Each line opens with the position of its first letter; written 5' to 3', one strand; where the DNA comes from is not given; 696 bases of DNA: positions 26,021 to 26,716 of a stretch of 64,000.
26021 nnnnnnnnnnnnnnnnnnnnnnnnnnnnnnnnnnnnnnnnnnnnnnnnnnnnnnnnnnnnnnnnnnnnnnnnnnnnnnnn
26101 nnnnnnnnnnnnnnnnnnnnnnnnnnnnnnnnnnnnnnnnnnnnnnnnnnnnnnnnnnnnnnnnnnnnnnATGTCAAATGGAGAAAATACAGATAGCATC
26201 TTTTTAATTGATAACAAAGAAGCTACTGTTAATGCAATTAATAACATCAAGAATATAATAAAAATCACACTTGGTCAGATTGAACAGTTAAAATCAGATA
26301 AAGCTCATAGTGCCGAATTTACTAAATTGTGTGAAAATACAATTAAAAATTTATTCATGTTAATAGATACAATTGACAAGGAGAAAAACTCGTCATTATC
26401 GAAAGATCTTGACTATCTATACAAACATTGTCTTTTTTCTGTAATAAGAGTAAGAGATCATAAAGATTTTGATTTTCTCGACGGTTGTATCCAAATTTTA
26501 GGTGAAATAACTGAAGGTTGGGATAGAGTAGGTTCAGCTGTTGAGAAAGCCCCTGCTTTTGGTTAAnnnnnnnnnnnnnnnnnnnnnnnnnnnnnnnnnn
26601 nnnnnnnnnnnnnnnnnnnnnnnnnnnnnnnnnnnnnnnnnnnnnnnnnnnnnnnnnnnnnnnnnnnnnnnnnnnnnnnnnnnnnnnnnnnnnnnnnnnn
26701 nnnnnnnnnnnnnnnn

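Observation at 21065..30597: Four flagellin genes in three sequence classes accompanied by three FliS-like chaperone paralogs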

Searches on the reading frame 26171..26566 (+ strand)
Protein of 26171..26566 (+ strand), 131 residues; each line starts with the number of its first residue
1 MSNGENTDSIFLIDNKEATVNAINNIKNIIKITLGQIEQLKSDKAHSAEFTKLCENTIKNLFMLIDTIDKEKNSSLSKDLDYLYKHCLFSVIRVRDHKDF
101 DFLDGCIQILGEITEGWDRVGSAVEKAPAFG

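Call 3: search_protein_families(library=pfam, proteins=[window:26171-26566:+], max_evalue=1)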
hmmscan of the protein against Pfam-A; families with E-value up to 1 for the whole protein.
window:26171-26566:+ (131 aa): 4 families
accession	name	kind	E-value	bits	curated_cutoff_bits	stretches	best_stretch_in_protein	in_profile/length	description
PF02561.19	FliS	-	6.5e-07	30.1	26.7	1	47-120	41-114/115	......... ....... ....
PF07206.16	Baculo_LEF-10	-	0.0012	19.4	27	1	3-49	11-58/71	Baculovirus late expression factor 10 (LEF-10)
PF25074.1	DUF7798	-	0.044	13.9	27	1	26-80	113-165/272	Domain of unknown function (DUF7798)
PF23735.1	KIF9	-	0.054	14.1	31.9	1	17-74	35-94/140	Kinesin-like protein KIF9 domain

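Call 4: search_protein_families(library=ncbifam, proteins=[window:26171-26566:+], max_evalue=1)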
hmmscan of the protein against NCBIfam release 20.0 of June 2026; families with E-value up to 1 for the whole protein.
window:26171-26566:+ (131 aa): 2 families
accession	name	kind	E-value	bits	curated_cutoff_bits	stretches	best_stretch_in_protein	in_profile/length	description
TIGR00208.1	fliS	equivalog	0.031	14.4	53.75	1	63-119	63-119/124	flagellar export chaperone FliS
NF007113.1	PRK09562.1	equivalog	0.077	12.6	208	1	49-109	26-86/251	nucleoside triphosphate pyrophosphohydrolase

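Call 19: search_solved_structures(query=window:26171-26566:+, max_evalue=10, show_alignments=1)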
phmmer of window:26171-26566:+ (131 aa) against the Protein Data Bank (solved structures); distinct sequences matched with E-value up to 10: 10.
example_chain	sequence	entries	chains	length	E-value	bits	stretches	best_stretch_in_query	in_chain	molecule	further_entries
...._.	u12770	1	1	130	0.0026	20.9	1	48-124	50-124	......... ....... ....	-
1orj_A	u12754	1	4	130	0.0027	20.7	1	48-124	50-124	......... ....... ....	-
4iwb_A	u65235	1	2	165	0.005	19.9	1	48-123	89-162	FliC, FliS chimera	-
4kb6_A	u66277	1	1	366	0.51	13.4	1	28-90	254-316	Uncharacterized protein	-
9jap_A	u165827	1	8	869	0.52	13.4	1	41-97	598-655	SIR2-like domain-containing protein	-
4jlx_A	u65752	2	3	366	0.53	13.4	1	28-90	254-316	Uncharacterized protein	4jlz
5o09_1C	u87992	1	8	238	1.1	12.4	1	66-125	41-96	Bacterial kinesin light chain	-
6ch3_B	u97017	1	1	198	1.1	12.3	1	67-121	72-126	Flagellar secretion chaperone FliS,Flagellin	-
5o01_A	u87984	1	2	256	1.3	12.2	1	66-125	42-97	BKLC (bacterial kinesin-light chain-like)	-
9fzx_A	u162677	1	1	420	1.3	12.1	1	19-80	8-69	DNA ligase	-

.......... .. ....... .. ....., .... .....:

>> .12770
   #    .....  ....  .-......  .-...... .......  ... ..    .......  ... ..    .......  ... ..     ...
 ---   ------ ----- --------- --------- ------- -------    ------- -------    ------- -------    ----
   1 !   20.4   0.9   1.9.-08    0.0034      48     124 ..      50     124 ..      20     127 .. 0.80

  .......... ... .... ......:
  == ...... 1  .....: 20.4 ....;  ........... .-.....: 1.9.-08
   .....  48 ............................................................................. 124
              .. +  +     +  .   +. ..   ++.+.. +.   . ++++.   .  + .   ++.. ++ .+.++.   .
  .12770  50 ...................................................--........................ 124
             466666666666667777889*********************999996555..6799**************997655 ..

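Call 53: find_homologous_proteins(query=A4, max_evalue=0.001)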
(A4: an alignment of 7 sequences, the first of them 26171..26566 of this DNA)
Query A4 (7 sequences) (131 aa, profile of the alignment): 264 proteins with E <= 0.001 among 3288 candidates; the best 120 are listed.
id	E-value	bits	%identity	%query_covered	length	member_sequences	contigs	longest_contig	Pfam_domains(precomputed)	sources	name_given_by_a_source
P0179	9.1e-63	228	59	93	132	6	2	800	PF02561.20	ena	-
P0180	3.6e-62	226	61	94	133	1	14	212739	PF02561.20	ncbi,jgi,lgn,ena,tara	jgi:flagellin-specific chaperone FliS|tara:strand:+ start:95 stop:496 length:402 start_codon:yes sto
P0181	3.7e-62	226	61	94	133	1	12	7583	PF02561.20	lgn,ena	-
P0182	4.0e-62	226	61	94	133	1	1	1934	PF02561.20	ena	-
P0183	6.8e-62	225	63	94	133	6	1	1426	PF02561.20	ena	-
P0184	7.5e-62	225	60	94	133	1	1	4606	PF02561.20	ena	-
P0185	8.1e-62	225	62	94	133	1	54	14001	PF02561.20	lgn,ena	-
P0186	8.3e-62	225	62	94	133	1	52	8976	PF02561.20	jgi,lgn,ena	jgi:flagellin-specific chaperone FliS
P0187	8.7e-62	225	63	94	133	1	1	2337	PF02561.20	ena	-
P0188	8.8e-62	225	62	94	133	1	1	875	PF02561.20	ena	-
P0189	9.0e-62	225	60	94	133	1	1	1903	PF02561.20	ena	-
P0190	9.0e-62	225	54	93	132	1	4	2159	PF02561.20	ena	-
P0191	1.1e-61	224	63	93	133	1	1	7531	PF02561.20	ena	-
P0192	1.3e-61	224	63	93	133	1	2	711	PF02561.20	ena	-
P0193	1.4e-61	224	63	93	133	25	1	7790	PF02561.20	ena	-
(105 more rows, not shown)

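Call 81: predict_structure(alignment_id=A8)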
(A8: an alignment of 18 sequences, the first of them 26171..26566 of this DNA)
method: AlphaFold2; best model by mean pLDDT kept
length: 131 residues; sequences in the alignment: 18
mean_pLDDT: 73.8   pTM: 0.64
mean pLDDT of the five models: 73.8, 68.5, 68.5, 65.2, 62.4
residues with pLDDT >= 90: 4; 70-90: 91; 50-70: 16; < 50: 20
segments of 3 or more residues with pLDDT < 50: 1-17
pLDDT, mean of each block of 10 residues (from residue 1): 34 46 81 88 75 89 79 60 86 88 88 83 66 40
secondary structure, 60 per line:
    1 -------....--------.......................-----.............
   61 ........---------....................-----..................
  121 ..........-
elements in order: H8-11 H20-42 H48-68 H78-97 H103-130

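Call 84: fold_search(model_id=the predicted structure, library=pdb)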
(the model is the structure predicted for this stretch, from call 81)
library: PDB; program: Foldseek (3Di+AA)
matches with E <= 10: 487; with E <= 0.001: 0
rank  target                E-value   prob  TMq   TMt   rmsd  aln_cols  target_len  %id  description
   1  6lea_A                5.6e-02  1.00  0.56  0.67   3.8       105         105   14  Structure of FliS chaperone in complex with flagellin and HP1076 (released 2020-05-13)
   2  5maw_E                6.2e-02  1.00  0.47  0.53   4.6       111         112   12  Crystal structure of the flagellin-FliS complex from Bacillus subtilis (released 2017-12-20)
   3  6gow_E                8.4e-02  0.99  0.49  0.56   4.8       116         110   12  Crystal structure of the flagellin-FliS complex from Bacillus subtilis crystallized in spacegroup P22121 (released 2018-08-29)
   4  1orj_C                1.5e-01  1.00  0.57  0.68   3.3       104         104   22  FLAGELLAR EXPORT CHAPERONE (released 2003-09-16)
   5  5xef                  1.5e-01  1.00  0.52  0.55   4.1       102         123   16  Crystal structure of flagellar chaperone from bacteria (released 2018-06-27)
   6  1orj_D                1.7e-01  1.00  0.68  0.71   3.2       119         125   20  FLAGELLAR EXPORT CHAPERONE (released 2003-09-16)
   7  1orj_B                2.1e-01  1.00  0.63  0.76   2.5       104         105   20  FLAGELLAR EXPORT CHAPERONE (released 2003-09-16)
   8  1orj_A                2.1e-01  1.00  0.70  0.72   4.2       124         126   19  FLAGELLAR EXPORT CHAPERONE (released 2003-09-16)
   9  4iwb_B                2.1e-01  0.99  0.60  0.52   3.9       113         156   21  Novel Fold of FliC/FliS Fusion Protein (released 2013-12-11)
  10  3iqc_B                2.2e-01  1.00  0.59  0.75   3.4       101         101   17  Crystal structure of FliS from H. pylori (released 2010-06-30)
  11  6m6u_D                2.7e-01  0.75  0.37  0.37   6.1       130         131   15  Crystal structure the toxin-antitoxin MntA-HpeT mutant-D39ED41E (released 2020-09-30)
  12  3iqc_A                2.8e-01  0.99  0.58  0.63   3.7       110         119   15  Crystal structure of FliS from H. pylori (released 2010-06-30)
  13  3k1i_B                3.1e-01  0.99  0.56  0.67   3.5       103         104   16  Crystal strcture of FliS-HP1076 complex in H. pylori (released 2010-06-30)
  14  2lch_MODEL_1_A        3.3e-01  0.99  0.57  0.64   4.0       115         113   14  Solution NMR Structure of a Protein With a Redesigned Hydrophobic Core, Northeast Structural Genomics Consorti (released 2011-05-25)
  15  4iwb_A                3.6e-01  0.99  0.59  0.49   3.5       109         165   22  Novel Fold of FliC/FliS Fusion Protein (released 2013-12-11)
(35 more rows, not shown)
